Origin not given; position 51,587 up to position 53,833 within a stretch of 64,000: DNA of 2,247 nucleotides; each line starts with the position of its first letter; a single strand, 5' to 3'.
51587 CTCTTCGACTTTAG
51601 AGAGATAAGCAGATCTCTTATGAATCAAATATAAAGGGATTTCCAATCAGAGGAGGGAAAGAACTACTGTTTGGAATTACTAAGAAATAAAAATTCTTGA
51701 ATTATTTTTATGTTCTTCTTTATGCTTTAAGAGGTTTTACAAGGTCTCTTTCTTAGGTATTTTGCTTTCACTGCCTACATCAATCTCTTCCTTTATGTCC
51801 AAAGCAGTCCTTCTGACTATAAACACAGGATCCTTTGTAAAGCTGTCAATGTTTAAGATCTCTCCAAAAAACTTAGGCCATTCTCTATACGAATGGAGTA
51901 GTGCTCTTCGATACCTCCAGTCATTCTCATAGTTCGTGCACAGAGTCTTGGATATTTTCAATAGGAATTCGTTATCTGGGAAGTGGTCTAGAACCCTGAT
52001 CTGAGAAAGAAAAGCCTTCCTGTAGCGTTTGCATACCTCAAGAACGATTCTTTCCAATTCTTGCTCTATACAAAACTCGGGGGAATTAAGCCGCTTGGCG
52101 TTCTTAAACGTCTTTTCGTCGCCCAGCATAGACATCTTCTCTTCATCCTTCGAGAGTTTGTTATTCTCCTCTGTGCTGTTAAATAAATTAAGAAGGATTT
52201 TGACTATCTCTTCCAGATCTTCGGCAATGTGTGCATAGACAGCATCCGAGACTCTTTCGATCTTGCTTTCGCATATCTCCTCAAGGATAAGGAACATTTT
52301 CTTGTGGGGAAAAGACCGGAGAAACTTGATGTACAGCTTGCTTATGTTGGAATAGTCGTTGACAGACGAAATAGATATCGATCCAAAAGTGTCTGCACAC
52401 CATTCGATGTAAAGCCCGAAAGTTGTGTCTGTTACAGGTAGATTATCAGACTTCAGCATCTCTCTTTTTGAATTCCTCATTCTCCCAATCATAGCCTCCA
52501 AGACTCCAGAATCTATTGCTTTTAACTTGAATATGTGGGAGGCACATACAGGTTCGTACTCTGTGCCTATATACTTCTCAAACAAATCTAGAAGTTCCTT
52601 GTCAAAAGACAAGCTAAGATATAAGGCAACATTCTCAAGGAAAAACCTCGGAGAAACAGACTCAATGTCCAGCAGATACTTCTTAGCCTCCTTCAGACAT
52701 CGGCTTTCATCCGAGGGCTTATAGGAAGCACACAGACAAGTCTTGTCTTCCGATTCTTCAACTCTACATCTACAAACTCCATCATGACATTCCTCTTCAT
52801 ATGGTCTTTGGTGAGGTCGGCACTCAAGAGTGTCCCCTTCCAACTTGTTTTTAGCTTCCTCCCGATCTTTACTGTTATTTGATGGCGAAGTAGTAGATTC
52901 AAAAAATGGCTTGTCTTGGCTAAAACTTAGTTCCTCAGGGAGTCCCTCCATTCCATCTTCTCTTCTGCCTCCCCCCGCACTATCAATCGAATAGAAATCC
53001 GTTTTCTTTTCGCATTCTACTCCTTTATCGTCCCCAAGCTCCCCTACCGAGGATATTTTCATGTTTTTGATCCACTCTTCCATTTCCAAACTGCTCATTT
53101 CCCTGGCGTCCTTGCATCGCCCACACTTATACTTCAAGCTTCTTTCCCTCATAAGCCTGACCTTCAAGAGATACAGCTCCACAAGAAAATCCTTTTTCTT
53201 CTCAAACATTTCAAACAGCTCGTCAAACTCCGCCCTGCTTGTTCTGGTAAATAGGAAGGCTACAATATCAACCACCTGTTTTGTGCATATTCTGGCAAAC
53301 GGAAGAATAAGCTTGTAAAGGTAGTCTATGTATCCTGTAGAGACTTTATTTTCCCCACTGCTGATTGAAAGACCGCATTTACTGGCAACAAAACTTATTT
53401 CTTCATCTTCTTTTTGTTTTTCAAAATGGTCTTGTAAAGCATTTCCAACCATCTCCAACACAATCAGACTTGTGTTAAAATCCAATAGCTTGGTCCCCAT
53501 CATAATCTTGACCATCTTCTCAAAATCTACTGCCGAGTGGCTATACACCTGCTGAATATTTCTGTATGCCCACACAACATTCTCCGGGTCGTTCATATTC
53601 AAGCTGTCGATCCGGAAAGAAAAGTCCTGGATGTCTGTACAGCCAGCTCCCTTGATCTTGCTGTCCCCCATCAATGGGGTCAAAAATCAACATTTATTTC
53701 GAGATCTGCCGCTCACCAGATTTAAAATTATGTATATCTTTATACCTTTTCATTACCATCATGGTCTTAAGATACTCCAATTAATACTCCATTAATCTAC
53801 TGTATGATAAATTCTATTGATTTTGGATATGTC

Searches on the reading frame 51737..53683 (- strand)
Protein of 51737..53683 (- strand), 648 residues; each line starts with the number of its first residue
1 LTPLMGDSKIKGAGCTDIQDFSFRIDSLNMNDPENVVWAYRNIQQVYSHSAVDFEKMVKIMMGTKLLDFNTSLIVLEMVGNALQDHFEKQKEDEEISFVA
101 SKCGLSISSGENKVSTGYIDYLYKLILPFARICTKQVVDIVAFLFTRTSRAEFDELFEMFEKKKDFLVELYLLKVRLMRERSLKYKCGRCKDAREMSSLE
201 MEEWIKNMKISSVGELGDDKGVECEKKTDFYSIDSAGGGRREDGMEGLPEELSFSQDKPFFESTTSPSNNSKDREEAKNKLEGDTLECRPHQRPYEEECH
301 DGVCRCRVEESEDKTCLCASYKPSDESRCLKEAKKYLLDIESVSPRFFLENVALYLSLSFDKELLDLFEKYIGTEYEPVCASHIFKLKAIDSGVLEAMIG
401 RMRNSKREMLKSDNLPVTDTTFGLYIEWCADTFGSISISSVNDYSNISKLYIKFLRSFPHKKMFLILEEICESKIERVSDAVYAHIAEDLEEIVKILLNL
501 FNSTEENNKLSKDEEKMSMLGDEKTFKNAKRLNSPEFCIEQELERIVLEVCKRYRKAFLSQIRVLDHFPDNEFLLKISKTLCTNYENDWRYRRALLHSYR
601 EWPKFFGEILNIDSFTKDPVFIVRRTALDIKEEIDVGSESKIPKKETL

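Call 17: search_protein_families(library=pfam, proteins=[window:51737-53683:-], max_evalue=0.001)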
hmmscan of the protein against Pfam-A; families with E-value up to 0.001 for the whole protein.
window:51737-53683:- (648 aa): 0 families

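Call 23: search_solved_structures(query=window:51740-53683:-, max_evalue=1, show_alignments=2)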
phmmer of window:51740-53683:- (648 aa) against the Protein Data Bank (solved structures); distinct sequences matched with E-value up to 1: 1.
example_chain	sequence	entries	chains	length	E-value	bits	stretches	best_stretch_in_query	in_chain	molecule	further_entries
6m6f_A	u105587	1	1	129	0.35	12.5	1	301-371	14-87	Fibroblast growth factor 21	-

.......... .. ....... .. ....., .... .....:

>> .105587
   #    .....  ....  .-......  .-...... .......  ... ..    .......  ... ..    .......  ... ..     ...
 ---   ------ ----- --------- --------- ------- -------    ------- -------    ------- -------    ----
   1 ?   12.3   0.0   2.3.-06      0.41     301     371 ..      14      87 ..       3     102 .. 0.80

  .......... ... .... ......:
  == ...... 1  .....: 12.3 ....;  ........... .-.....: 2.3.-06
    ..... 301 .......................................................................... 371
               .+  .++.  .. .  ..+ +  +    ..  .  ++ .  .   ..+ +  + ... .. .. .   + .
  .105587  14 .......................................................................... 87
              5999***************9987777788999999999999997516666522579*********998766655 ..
